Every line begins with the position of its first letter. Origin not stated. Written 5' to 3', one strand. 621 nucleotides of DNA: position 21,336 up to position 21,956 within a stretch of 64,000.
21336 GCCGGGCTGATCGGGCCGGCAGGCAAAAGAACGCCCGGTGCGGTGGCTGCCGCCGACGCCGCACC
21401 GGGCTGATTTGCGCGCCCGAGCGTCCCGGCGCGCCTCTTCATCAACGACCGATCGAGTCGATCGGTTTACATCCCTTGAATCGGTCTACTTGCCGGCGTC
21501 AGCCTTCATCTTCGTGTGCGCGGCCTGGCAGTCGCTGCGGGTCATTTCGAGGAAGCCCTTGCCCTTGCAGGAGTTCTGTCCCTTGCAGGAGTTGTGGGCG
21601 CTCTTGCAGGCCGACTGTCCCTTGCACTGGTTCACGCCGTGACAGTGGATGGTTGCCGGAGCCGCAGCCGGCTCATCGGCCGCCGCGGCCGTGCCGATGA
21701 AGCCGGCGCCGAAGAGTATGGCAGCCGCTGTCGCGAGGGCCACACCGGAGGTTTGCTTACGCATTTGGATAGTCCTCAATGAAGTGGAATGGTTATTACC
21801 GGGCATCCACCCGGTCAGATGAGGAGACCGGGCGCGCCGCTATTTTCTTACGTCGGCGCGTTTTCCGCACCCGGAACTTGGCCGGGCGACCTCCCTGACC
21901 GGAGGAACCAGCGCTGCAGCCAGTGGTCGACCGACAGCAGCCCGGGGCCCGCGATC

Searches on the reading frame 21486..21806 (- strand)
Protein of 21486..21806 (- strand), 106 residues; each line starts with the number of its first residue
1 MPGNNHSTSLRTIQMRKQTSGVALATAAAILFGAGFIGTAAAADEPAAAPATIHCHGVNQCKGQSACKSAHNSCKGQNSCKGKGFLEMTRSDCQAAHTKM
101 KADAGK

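Call 3: search_protein_families(library=pfam, proteins=[window:21486-21806:-], max_evalue=0.01)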
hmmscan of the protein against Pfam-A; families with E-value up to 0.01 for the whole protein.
window:21486-21806:- (106 aa): 1 family
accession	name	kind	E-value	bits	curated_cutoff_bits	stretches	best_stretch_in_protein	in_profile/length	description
PF24646.2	DUF7640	-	0.0032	18.2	28.1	1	36-83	33-87/121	Domain of unknown function (DUF7640)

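Call 5: search_protein_families(library=ncbifam, proteins=[window:21486-21806:-], max_evalue=0.01)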
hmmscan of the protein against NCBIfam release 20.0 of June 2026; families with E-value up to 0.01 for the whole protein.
window:21486-21806:- (106 aa): 1 family
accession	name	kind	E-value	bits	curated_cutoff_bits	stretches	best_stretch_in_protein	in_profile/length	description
NF050166.1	Cu_RiPP_BufA2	equivalog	1.1e-25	89.6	60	1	21-100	1-78/79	BufA2 family periplasmic bufferin-type metallophore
